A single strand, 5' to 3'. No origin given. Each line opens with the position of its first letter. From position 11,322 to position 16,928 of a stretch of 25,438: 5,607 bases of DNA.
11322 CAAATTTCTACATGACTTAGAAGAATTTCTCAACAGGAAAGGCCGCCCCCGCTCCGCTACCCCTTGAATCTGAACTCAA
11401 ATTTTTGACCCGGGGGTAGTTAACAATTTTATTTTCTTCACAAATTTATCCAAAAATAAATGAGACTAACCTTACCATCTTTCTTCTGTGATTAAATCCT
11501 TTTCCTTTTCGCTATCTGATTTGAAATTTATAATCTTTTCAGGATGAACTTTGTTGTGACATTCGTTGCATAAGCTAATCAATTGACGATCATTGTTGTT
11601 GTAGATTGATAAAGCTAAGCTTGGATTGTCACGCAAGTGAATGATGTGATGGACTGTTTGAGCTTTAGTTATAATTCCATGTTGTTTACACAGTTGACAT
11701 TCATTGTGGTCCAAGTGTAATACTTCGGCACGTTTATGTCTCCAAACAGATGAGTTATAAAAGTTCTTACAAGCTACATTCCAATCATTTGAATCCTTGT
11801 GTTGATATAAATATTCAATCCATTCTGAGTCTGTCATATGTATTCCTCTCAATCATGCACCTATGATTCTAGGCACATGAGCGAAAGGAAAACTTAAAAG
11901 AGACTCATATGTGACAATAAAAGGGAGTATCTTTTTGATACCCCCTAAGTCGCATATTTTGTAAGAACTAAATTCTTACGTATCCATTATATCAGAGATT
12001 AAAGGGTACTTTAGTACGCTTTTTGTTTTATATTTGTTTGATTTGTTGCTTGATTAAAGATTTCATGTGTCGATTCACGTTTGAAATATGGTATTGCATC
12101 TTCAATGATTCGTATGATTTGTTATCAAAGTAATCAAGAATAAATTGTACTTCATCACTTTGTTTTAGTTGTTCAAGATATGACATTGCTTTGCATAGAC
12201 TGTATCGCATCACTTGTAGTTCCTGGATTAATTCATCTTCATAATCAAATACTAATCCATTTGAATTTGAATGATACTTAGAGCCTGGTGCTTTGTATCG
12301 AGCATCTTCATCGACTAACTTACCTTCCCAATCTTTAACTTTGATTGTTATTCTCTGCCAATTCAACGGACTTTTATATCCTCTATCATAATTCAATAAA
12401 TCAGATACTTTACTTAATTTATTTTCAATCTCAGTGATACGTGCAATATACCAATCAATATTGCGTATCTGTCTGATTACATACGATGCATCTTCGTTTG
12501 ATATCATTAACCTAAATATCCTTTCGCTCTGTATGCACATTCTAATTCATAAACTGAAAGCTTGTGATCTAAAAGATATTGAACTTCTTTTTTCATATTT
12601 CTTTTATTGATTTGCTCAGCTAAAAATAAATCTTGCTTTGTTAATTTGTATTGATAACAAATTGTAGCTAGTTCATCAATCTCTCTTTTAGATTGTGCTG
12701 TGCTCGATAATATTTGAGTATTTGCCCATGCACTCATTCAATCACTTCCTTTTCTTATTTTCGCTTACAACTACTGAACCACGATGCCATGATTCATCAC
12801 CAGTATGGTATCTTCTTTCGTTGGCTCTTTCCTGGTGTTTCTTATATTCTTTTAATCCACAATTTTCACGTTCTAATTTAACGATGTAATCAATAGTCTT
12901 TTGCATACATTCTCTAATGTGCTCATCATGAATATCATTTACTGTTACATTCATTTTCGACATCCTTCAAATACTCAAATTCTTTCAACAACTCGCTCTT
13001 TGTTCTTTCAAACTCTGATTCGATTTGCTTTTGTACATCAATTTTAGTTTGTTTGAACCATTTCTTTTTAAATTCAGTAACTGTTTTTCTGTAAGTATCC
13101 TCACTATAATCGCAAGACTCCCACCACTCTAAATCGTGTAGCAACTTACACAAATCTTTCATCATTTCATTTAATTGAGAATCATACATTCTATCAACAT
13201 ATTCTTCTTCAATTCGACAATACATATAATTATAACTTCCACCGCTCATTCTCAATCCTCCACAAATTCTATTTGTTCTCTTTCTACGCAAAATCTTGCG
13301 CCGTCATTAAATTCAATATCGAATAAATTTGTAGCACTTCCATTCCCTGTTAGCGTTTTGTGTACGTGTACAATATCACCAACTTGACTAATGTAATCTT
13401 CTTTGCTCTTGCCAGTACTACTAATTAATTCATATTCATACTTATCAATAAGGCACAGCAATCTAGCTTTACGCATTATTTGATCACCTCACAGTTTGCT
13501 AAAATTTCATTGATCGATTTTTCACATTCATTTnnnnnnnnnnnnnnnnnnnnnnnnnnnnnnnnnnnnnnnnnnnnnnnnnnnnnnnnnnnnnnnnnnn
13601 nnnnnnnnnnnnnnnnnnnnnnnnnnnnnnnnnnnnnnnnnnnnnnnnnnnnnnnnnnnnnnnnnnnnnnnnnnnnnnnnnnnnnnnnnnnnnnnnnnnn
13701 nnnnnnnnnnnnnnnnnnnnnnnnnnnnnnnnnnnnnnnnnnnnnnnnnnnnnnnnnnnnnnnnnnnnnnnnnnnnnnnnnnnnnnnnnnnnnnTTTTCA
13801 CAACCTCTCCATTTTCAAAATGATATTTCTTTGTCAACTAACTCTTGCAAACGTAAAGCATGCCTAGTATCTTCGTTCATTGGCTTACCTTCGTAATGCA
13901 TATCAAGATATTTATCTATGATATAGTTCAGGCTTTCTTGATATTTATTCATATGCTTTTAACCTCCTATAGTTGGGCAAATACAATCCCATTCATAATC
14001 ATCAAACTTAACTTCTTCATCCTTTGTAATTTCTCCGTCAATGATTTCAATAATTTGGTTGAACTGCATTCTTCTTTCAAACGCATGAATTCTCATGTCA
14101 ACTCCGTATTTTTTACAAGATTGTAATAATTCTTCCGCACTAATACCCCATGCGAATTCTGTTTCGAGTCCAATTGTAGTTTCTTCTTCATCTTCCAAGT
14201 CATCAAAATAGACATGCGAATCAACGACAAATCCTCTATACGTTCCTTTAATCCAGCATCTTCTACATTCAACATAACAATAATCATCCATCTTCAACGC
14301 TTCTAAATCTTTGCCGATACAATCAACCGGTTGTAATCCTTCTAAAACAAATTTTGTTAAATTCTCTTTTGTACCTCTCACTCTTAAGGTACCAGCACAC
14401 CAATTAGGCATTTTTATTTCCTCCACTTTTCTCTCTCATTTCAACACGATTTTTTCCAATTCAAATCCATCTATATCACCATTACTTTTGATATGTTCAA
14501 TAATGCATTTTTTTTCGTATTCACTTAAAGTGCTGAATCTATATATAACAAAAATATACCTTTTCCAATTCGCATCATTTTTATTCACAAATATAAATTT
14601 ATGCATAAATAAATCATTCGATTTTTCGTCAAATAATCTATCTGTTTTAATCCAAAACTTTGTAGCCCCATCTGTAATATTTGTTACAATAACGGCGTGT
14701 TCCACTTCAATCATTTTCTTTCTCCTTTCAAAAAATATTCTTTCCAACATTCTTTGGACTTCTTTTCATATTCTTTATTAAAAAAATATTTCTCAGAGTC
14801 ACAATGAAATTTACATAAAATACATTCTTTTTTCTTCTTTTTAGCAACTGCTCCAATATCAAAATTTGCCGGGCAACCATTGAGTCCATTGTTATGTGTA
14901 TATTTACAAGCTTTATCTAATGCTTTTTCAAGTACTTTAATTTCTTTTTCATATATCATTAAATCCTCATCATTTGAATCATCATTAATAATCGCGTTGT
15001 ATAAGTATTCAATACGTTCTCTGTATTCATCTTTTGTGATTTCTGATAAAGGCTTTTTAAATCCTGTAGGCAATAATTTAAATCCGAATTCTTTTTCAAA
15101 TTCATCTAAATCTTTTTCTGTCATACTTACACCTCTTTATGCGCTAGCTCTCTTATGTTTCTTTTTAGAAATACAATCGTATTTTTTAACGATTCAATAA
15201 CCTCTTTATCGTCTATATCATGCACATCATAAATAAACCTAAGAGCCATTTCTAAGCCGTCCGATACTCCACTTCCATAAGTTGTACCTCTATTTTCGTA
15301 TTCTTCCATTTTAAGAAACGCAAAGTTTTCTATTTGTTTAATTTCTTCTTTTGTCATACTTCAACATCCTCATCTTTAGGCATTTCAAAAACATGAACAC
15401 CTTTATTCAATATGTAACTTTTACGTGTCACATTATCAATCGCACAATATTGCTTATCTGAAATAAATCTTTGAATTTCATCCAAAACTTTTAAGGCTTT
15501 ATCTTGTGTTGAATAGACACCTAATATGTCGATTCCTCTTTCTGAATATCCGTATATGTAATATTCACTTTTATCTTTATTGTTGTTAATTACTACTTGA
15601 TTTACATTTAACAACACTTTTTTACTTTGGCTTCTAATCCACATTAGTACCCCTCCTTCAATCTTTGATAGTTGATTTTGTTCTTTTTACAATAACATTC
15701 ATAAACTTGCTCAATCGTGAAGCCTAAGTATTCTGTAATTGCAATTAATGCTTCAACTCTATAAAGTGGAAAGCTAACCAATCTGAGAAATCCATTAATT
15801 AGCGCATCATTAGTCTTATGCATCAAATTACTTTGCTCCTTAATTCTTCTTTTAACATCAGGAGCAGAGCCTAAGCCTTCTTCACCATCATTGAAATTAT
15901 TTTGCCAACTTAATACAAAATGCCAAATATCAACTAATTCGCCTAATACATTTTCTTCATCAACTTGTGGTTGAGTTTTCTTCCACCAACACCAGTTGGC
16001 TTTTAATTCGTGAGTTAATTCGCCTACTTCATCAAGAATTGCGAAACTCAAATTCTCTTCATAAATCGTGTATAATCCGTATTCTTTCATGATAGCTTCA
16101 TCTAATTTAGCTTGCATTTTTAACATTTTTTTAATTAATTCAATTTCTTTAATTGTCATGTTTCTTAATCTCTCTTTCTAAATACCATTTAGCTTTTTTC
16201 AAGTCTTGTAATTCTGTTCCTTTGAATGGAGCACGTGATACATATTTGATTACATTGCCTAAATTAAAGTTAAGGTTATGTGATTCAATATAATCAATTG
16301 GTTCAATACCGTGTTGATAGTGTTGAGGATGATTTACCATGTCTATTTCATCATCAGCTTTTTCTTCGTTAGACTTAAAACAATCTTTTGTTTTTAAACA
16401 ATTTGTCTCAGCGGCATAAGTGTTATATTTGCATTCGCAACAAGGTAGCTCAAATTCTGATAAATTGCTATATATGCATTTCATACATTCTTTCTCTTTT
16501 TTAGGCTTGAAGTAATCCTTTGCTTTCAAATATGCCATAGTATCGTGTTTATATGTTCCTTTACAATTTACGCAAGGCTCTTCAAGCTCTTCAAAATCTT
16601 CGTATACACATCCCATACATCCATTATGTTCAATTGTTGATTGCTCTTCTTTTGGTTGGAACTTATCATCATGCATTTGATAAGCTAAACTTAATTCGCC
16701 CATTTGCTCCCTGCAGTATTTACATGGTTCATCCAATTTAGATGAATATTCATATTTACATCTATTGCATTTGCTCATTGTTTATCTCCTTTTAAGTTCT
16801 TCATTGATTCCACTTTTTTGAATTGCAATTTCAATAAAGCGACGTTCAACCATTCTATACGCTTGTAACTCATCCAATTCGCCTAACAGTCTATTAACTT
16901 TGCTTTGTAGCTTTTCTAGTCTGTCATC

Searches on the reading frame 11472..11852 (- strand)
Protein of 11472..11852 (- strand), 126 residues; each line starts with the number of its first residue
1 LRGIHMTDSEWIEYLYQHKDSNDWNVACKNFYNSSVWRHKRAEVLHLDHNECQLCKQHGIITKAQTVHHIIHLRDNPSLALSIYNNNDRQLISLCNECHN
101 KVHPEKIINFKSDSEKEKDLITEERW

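Call 75: search_protein_families(library=phrogs, proteins=[window:11472-11852:-], max_evalue=0.001)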
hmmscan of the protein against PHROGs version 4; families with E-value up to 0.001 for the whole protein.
window:11472-11852:- (126 aa): 12 families
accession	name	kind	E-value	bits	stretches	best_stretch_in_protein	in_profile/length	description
phrog_119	-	DNA, RNA and nucleotide metabolism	1.9e-19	70.8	1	21-117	175-270/443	HNH endonuclease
phrog_144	-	DNA, RNA and nucleotide metabolism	1.3e-18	68.3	1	25-119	60-149/175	HNH endonuclease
phrog_5956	-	DNA, RNA and nucleotide metabolism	2.5e-16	60.6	1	29-116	39-121/138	HNH endonuclease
phrog_589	-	DNA, RNA and nucleotide metabolism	5.5e-14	53.3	1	26-103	68-139/179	HNH endonuclease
phrog_4581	-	head and packaging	3.2e-11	44.3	1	25-116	41-122/395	terminase small subunit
phrog_2323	-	DNA, RNA and nucleotide metabolism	1.2e-09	39.1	1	25-102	12-83/113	HNH endonuclease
phrog_8446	-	DNA, RNA and nucleotide metabolism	2.4e-09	38.1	1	34-103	125-196/211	HNH endonuclease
phrog_1271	-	DNA, RNA and nucleotide metabolism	3.7e-07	30.9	1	24-115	246-328/361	HNH endonuclease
phrog_8048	-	DNA, RNA and nucleotide metabolism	3.8e-06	27.3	1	33-106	160-229/273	HNH endonuclease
phrog_4321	-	DNA, RNA and nucleotide metabolism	2.1e-05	25.3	1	29-104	40-114/135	HNH endonuclease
phrog_6050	-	DNA, RNA and nucleotide metabolism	2.8e-05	24.1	1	38-109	300-364/402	HNH endonuclease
phrog_333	-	DNA, RNA and nucleotide metabolism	0.00024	22.3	1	34-101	18-77/138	HNH endonuclease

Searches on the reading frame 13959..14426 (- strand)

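Call 75: search_protein_families(library=phrogs, proteins=[window:13959-14426:-], max_evalue=0.001)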
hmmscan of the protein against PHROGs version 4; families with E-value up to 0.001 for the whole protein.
window:13959-14426:- (155 aa): 1 family
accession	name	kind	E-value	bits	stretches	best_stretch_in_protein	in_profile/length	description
phrog_2715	-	unknown function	1.2e-34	120.6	1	6-155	1-149/149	-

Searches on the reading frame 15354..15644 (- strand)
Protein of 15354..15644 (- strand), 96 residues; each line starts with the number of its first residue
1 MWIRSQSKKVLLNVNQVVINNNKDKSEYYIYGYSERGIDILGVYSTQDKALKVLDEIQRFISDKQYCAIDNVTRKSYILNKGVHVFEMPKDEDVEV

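Call 75: search_protein_families(library=phrogs, proteins=[window:15354-15644:-], max_evalue=0.001)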
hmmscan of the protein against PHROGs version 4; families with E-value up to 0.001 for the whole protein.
window:15354-15644:- (96 aa): 3 families
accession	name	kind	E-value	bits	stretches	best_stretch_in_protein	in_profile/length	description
phrog_4601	-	unknown function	9.3e-14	52.6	1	3-91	4-85/85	-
phrog_7118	-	unknown function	9.2e-08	33.2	1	3-89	86-165/167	-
phrog_3002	-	unknown function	2.5e-06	28.7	1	31-77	8-54/65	-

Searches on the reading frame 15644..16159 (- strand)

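Call 5: search_protein_families(library=pfam, proteins=[window:15644-16159:-], max_evalue=0.1)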
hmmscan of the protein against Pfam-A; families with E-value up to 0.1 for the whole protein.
window:15644-16159:- (171 aa): 2 families
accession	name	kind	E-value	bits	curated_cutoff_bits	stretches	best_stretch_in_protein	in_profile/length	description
PF08761.16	dUTPase_2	-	3.4e-28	99.4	22.9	1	9-171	2-162/162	dUTPase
PF04320.19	YggL_50S_bp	-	0.067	14.5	27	0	38-80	61-102/102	YggL 50S ribosome-binding protein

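Call 6: search_protein_families(library=phrogs, proteins=[window:15644-16159:-], max_evalue=0.01)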
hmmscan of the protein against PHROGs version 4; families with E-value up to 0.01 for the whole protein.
window:15644-16159:- (171 aa): 3 families
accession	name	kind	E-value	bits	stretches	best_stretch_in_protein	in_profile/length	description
phrog_173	-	DNA, RNA and nucleotide metabolism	1e-28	101.6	1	3-171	26-188/196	nucleoside triphosphate pyrophosphohydrolase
phrog_12184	-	other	9.8e-06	26.9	1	40-83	80-121/153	nucleotide pyrophosphohydrolase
phrog_18650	-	DNA, RNA and nucleotide metabolism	0.0047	18.1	1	39-85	51-94/195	dUTPase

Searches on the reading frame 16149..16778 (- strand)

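Call 5: search_protein_families(library=pfam, proteins=[window:16149-16778:-], max_evalue=0.1)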
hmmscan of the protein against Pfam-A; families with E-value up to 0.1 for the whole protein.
window:16149-16778:- (209 aa): 1 family
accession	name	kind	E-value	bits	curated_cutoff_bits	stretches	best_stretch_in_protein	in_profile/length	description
PF11753.13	DUF3310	-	2.5e-20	72.7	24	1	148-201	1-60/60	Protein of unknwon function (DUF3310)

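Call 6: search_protein_families(library=phrogs, proteins=[window:16149-16778:-], max_evalue=0.01)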
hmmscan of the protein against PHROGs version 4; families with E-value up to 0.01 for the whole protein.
window:16149-16778:- (209 aa): 22 families
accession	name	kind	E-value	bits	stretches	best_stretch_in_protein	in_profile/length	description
phrog_236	-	other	1.8e-30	107.9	1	116-206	210-304/431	nucleotide kinase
phrog_4897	-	other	1.3e-23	85.1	1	79-206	74-179/186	kinase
phrog_11324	-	other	2.3e-21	77.8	1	144-208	7-72/139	nucleotide kinase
phrog_1689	-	other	4.5e-21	76.8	1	76-208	83-235/243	nucleotide kinase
phrog_18538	-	unknown function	5.1e-16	60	1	144-203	1-67/159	-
phrog_4943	-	unknown function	1.9e-15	58.7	1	119-208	60-160/166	-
phrog_4472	-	other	5.2e-15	56.2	1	140-208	6-78/100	nucleotide kinase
phrog_25460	-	unknown function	9.8e-15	55.6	1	149-207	78-140/144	-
phrog_2781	-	unknown function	1.3e-14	55.9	1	128-208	157-245/253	-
phrog_5839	-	unknown function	2.2e-14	54.6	1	146-208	6-68/128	-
phrog_11450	-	unknown function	7.9e-14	52.4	1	132-202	310-383/394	-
phrog_26005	-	unknown function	8.5e-12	46.1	1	121-206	220-305/310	-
phrog_13649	-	unknown function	7.3e-11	43.2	1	146-203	4-62/127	-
phrog_2387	-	other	8.6e-10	40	1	146-206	3-70/147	nucleotide kinase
phrog_13120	-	unknown function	2e-09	39.3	1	132-201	51-119/134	-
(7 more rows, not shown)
